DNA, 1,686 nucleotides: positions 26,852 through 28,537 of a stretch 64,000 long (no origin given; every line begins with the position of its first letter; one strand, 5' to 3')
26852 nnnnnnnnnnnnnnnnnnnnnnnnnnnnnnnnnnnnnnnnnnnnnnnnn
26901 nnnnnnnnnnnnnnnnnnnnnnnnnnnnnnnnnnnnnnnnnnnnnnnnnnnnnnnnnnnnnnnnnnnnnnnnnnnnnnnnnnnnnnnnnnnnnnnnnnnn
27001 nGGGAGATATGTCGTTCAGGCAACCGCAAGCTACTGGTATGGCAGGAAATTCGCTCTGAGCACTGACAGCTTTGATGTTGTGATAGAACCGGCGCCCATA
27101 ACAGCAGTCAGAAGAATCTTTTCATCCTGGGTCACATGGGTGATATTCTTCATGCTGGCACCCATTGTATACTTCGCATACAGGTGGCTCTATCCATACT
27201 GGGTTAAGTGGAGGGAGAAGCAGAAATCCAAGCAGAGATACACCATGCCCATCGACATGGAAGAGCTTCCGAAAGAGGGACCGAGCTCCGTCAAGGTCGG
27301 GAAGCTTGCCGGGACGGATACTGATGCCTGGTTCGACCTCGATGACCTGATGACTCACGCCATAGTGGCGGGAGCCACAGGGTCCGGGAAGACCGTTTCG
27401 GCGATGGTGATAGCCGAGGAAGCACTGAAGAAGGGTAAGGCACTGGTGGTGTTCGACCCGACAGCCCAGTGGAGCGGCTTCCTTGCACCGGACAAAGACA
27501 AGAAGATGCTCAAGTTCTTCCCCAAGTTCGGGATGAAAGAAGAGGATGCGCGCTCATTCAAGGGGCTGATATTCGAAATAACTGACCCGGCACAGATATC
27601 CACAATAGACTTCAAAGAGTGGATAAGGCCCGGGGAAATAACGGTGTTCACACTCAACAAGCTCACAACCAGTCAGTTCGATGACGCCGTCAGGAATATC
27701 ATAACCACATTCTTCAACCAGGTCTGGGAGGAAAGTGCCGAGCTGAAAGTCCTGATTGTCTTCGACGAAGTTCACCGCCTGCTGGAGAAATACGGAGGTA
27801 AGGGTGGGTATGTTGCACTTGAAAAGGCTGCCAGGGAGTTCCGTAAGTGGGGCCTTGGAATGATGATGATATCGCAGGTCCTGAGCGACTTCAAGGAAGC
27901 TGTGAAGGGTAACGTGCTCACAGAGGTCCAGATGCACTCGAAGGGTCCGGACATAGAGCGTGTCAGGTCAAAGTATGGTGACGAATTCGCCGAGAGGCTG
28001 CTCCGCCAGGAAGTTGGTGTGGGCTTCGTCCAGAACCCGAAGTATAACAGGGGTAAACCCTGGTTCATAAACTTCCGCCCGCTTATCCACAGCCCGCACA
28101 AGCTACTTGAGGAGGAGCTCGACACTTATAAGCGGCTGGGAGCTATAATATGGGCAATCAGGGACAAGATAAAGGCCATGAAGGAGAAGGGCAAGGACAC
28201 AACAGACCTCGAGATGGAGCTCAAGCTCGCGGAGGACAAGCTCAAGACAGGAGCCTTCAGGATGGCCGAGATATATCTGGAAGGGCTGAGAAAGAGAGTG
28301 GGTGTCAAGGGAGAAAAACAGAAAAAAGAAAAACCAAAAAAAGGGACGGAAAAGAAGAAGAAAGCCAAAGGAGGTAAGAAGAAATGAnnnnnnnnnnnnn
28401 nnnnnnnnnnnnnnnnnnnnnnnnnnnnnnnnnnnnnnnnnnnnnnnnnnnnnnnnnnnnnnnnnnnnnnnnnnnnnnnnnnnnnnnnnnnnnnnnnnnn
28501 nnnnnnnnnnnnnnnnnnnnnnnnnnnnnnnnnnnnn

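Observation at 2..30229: Giant (>9,400 aa) extracellular repeat protein fused through one TM helix to a cytoplasmic HerA/FtsK-like ATPase, in an operon with two small partners: candidate novel cell-surface machine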

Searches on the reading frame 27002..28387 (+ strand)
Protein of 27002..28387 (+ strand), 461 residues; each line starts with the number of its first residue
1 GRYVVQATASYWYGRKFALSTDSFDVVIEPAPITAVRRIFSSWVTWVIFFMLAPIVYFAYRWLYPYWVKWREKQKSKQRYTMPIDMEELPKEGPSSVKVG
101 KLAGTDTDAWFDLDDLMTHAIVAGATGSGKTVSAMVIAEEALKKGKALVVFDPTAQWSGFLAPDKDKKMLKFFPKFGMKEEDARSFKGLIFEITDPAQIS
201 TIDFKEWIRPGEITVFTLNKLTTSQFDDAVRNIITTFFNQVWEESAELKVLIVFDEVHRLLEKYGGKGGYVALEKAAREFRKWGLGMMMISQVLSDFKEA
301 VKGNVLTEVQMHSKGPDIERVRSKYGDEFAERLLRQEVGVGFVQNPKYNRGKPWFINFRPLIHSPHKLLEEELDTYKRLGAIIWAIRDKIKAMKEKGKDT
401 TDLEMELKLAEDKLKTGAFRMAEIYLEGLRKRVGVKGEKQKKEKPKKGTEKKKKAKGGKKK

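Call 6: search_protein_families(library=pfam, proteins=[window:27002-28387:+], max_evalue=0.1)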
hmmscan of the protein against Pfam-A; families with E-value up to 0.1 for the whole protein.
window:27002-28387:+ (461 aa): 17 families
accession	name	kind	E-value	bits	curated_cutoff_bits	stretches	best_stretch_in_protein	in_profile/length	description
PF01935.23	DUF87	-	9.2e-12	46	23.2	1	97-298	1-146/220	Helicase HerA, central domain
PF04851.21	ResIII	-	6.1e-08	33.2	22.5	1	118-263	24-140/164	Type III restriction enzyme, res subunit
PF02534.20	T4SS-DNA_transf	-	9.1e-08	31.8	20.1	1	91-155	30-80/468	Type IV secretory system Conjugative DNA transfer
PF05872.18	HerA_C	-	4.9e-07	29.2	22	1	118-186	22-91/502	Helicase HerA-like C-terminal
PF00270.35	DEAD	-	8.9e-06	26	26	1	119-263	16-132/167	DEAD/DEAH box helicase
PF12846.13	AAA_10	-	0.00013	21.5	27.5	0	228-307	220-296/362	AAA-like domain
PF10412.15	TrwB_AAD_bind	-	0.00017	21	20.5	1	118-161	16-60/387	Type IV secretion-system coupling protein DNA-binding domain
PF20720.3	nSTAND3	-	0.00051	20.2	27.2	1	119-166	19-66/155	Novel STAND NTPase 3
PF05707.18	Zot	-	0.0021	18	20.3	0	242-314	75-148/197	Zonular occludens toxin (Zot)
PF01580.24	FtsK_SpoIIIE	-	0.0025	17.8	24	1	97-136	20-58/221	FtsK/SpoIIIE family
PF01656.29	CbiA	-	0.0083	16.5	25.4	1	120-310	2-84/125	CobQ/CobB/MinD/ParA nucleotide binding domain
PF09848.15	SLFN-g3_helicase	-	0.012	15.4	24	0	120-141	4-25/354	Schlafen group 3, DNA/RNA helicase domain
PF13401.12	AAA_22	-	0.032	15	27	0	120-263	8-97/130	AAA domain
PF13173.12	AAA_14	-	0.042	14.3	27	0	209-260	28-74/129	AAA domain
PF00004.35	AAA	-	0.045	14.6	21.2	0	231-264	43-73/131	ATPase family associated with various cellular activities (AAA)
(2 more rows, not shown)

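Call 8: find_homologous_proteins(query=window:27086-28387:+)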
Query window:27086-28387:+ (433 aa): 366 proteins with E <= 0.001 among 8000 candidates; the best 120 are listed.
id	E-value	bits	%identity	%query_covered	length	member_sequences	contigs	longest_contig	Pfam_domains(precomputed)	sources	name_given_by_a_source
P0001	9.7e-148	511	63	85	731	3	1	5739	PF01935.24,PF05872.19,PF04851.22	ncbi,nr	ncbi:MAG: DUF853 family protein, partial [Candidatus Aenigmarchaeota archaeon]|nr:DUF853 family prot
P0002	2.7e-139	483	61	82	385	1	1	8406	PF10412.16,PF01935.24,PF05872.19,PF02534.21,PF04851.22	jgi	jgi:hypothetical protein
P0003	2.5e-137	476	57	85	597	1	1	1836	PF01935.24,PF05872.19,PF12846.14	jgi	-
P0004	2.9e-136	473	58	84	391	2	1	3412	PF10412.16,PF01935.24,PF05872.19,PF02534.21,PF04851.22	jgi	-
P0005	3.3e-136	473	56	85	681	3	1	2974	PF01935.24,PF05872.19,PF12846.14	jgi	jgi:hypothetical protein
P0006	3.6e-136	473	54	91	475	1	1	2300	PF01935.24,PF05872.19,PF04851.22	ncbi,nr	ncbi:MAG TPA: helicase HerA-like domain-containing protein, partial [archaeon]|nr:helicase HerA-like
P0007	6.8e-136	472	57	85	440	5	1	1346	PF00270.36,PF01935.24,PF05872.19,PF04851.22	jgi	jgi:hypothetical protein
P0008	9.8e-136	471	54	90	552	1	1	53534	PF01935.24,PF05872.19,PF04851.22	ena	-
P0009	3.5e-135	469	55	88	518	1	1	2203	PF01935.24,PF05872.19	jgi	jgi:hypothetical protein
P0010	4.5e-135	469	56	85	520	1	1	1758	PF01935.24,PF05872.19,PF04851.22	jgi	jgi:hypothetical protein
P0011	6.9e-135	468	53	90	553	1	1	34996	PF01935.24,PF05872.19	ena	-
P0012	6.9e-135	468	53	90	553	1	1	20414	PF01935.24,PF05872.19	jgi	-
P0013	8.3e-135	468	56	86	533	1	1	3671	PF01935.24,PF05872.19,PF04851.22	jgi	jgi:KaiC/GvpD/RAD55 family RecA-like ATPase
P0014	1.0e-134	468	53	89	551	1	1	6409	PF01935.24,PF05872.19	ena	-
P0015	3.7e-134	466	52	93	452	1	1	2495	PF01935.24,PF05872.19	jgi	-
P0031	6.5e-132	459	54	86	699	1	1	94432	PF10412.16,PF01935.24,PF05872.19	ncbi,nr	ncbi:DUF87 domain-containing protein [Candidatus Woesearchaeota archaeon]|nr:DUF87 domain-containing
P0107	4.4e-118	413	49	93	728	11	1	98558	PF01935.24,PF02534.21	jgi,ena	-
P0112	6.3e-118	412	50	88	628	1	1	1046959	PF10412.16,PF01935.24,PF05872.19,PF12846.14,PF04851.22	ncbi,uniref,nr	ncbi:helicase HerA-like domain-containing protein [Candidatus Nanohalovita haloferacivicina]|uniref:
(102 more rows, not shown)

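Call 23: find_encoding_contigs(protein=P0112, flank=6000, max_places=2)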
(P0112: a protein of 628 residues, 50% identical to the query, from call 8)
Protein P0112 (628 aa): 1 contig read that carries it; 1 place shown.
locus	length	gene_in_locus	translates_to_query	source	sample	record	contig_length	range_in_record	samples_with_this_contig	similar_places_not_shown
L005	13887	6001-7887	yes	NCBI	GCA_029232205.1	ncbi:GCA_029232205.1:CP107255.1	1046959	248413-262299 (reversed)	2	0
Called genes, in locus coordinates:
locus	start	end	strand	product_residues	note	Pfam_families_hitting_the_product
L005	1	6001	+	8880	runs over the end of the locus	-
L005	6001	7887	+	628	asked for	PF01935:DUF87, PF04851:ResIII (weak), PF05872:HerA_C (weak), PF10412:TrwB_AAD_bind (faint), PF12846:AAA_10 (faint)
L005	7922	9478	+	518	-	-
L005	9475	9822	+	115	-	-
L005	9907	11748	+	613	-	PF00270:DEAD (weak), PF04851:ResIII (weak), PF06733:DEAD_2, PF13307:Helicase_C_2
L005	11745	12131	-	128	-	-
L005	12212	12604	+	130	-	PF01467:CTP_transf_like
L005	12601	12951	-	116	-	-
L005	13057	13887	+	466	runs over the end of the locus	PF19295:SufBD_N, PF01458:SUFBD_core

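Call 24: find_encoding_contigs(protein=P0031, flank=6000, max_places=2)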
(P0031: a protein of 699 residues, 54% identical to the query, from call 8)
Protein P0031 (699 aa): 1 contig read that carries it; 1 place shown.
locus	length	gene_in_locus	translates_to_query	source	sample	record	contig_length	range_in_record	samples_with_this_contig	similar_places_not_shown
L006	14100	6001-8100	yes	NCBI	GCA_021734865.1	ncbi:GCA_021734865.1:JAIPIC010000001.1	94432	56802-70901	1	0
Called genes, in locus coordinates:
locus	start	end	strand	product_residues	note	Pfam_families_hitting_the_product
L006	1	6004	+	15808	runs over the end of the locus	-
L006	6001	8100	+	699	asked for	PF01935:DUF87, PF05872:HerA_C (faint), PF10412:TrwB_AAD_bind (faint)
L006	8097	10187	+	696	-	-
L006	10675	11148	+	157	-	-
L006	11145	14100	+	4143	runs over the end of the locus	-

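Call 25: find_encoding_contigs(protein=P0107, flank=6000, max_places=2)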
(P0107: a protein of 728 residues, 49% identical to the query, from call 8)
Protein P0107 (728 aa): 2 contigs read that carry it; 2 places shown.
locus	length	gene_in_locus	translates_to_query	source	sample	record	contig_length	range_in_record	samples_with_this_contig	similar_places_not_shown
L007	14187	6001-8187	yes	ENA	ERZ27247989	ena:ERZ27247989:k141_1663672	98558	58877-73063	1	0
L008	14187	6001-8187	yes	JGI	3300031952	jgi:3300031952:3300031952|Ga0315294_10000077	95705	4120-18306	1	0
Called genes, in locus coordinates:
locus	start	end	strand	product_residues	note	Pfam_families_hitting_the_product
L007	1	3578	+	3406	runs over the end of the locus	-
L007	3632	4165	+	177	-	-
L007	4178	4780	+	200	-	-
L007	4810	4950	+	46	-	-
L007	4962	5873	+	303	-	-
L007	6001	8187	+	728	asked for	PF02534:T4SS-DNA_transf (weak), PF01935:DUF87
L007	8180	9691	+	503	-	-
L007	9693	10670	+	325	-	-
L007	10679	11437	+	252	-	PF00142:Fer4_NifH (weak), PF01656:CbiA, PF02374:ArsA_ATPase (weak), PF06564:CBP_BcsQ (weak), PF10609:ParA, PF13614:AAA_31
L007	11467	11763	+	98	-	-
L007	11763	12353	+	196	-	PF19762:DUF6249 (weak)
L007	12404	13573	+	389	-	PF07431:DUF1512, PF23542:DUF1512_C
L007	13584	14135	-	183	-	-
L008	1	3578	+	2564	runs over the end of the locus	?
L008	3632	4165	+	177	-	-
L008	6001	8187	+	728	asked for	PF02534:T4SS-DNA_transf (weak), PF01935:DUF87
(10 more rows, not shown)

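Call 35: search_solved_structures(query=window:27182-28387:+, max_evalue=1, show_alignments=2)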
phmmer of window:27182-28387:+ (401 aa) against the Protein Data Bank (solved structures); distinct sequences matched with E-value up to 1: 12.
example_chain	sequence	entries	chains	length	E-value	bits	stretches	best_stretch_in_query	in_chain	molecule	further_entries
4d2i_A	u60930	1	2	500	2.5e-09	39.9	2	116-272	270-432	HERA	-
8wiv_A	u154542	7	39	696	3.6e-07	32.8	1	146-243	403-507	Helicase HerA central domain-containing protein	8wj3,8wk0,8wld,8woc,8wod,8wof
9x1l_A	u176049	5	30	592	8.9e-07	31.5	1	189-281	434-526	DNA helicase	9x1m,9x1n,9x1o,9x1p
6sz9_A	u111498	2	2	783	8.3e-05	25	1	45-93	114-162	IcmO (DotL)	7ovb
9c1m_M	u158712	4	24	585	0.0003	23.2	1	135-241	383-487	ATP-binding protein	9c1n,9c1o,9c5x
8xau_A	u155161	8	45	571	0.00053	22.4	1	183-260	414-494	ATP-binding protein | HerA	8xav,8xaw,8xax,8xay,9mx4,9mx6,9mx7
11kk_A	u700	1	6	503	0.00066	22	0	57-117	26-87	HerA like helicase YjgR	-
8ziq_M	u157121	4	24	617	0.0018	20.6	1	186-242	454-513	HerA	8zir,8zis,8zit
8yho_A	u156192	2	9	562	0.0042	19.4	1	163-242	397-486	DUF87 domain-containing protein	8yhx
1gl6_A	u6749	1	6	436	0.079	15.2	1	57-106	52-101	ATPASE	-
1e9r_A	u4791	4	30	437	0.079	15.2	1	57-106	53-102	CONJUGAL TRANSFER PROTEIN TRWB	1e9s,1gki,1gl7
8eaw_a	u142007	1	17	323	0.15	14.3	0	130-190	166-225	Capsid protein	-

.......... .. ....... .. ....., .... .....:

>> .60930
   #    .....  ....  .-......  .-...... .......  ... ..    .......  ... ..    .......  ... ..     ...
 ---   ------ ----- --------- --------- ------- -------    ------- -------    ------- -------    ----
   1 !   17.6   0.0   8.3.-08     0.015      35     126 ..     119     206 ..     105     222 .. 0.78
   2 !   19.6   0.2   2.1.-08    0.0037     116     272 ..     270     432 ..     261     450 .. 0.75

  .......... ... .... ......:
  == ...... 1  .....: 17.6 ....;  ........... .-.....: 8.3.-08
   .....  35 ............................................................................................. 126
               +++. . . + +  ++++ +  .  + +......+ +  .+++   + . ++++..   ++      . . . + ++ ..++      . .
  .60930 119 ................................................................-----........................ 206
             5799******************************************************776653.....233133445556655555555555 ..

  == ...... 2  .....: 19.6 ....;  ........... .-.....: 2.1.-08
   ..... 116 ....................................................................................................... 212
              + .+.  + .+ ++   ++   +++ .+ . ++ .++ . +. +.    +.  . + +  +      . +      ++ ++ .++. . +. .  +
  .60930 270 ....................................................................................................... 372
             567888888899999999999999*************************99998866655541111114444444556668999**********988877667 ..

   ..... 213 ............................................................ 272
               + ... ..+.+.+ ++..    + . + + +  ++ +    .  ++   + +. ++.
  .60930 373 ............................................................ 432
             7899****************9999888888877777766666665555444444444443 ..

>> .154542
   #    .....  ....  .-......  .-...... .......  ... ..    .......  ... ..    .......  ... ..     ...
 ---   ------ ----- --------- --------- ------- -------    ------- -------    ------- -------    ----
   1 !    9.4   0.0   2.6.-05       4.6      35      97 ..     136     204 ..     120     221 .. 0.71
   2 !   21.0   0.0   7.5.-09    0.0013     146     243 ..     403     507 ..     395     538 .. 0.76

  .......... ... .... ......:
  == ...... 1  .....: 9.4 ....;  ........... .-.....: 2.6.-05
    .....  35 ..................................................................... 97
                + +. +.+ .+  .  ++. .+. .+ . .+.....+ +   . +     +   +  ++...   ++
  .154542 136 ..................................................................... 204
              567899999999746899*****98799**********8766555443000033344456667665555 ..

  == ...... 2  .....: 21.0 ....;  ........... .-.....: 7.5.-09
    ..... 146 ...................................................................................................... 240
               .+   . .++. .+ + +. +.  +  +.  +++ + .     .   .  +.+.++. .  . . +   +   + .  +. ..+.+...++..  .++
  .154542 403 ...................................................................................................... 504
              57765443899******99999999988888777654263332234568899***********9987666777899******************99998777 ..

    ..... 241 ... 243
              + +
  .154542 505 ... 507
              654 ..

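Call 74: search_protein_representatives(protein=window:27182-28384:+)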
Query: 401 residues. Proteins with E-value up to 0.001 (for the whole library): 988; up to 1e-10: 504; up to 1e-30: 351. The best 150 are listed.
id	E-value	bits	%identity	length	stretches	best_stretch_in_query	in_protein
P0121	1.2e-222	755.5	84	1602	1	1-390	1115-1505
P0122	8.9e-204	693.3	79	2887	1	4-389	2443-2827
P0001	6.0e-148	509.5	65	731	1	6-373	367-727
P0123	1.5e-141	488.5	61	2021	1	7-387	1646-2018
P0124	6.9e-141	486.3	63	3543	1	5-373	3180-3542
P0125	1.4e-140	485.2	62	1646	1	14-372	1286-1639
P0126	1.3e-138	478.8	63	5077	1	8-370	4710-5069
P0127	1.4e-138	478.7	59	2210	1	10-372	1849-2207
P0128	1.5e-137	475.3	59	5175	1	9-390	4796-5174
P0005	1.1e-136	472.4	57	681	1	7-372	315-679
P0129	1.7e-135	468.5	59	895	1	16-375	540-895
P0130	1.1e-134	465.9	59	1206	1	11-374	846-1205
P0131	3.1e-133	461.1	58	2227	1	6-376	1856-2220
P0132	8.9e-133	459.6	57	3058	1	11-372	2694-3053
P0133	5.2e-132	457.0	56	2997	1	6-373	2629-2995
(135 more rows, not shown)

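Call 84: search_protein_families(library=ncbifam, proteins=[window:27002-28387:+], max_evalue=0.01)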
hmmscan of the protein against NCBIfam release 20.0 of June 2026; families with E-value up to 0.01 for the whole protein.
window:27002-28387:+ (461 aa): 19 families
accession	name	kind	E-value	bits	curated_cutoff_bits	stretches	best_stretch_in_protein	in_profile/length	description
NF053655.1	CedD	equivalog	1.5e-12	47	600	2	106-158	210-262/527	DNA-translocating ATPase CedD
NF040937.1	HerA_Thermprot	equivalog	1.9e-11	43.1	800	2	96-197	119-215/487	DNA double-strand break repair helicase HerA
TIGR03743.1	SXT_TraD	subfamily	8.7e-08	31.1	366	1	105-153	163-211/636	conjugative transfer system coupling protein TraD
TIGR02746.1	TraC-F-type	equivalog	2.3e-07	29.1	567.05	1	232-301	624-692/800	type IV secretion system protein TraC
NF033849.1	ser_rich_anae_1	subfamily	1.3e-06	26.1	650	1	105-158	746-807/1163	serine-rich protein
NF040819.1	helicase_HerA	equivalog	6.3e-06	25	970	0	249-312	403-466/561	DNA double-strand break repair helicase HerA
NF045975.1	VirB4_plasma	equivalog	4.8e-05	21.2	590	0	233-299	743-809/894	Mbov_0397 family ICE element conjugal transfer ATPase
TIGR02767.1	TraG-Ti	equivalog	5.3e-05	22.2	686.2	0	227-300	442-510/623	Ti-type conjugative transfer system protein TraG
TIGR01587.1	cas3_core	equivalog_domain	0.00011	21.4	102.45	1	121-300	3-171/358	CRISPR-associated helicase Cas3'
NF010394.0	PRK13822.1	subfamily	0.00017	20.5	443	0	211-300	437-522/643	conjugal transfer coupling protein TraG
NF041447.1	TrbC_conju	equivalog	0.00043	18.8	800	1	106-157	118-169/685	F-type conjugative transfer protein TrbC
TIGR03754.1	conj_TOL_TraD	equivalog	0.00046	18.8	647.55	1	102-154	165-217/643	type IV conjugative transfer system coupling protein TraD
NF045971.1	conju_CD1110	equivalog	0.00063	18.1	325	0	115-157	412-456/752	VirB4-like conjugal transfer ATPase, CD1110 family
NF042944.1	HerA_antiphage_2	equivalog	0.00073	18.4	850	0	244-305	423-487/576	anti-phage-associated helicase HerA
NF041214.1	plasmid_TraB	equivalog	0.00083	18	800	1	118-168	249-302/639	plasmid transfer protein TraB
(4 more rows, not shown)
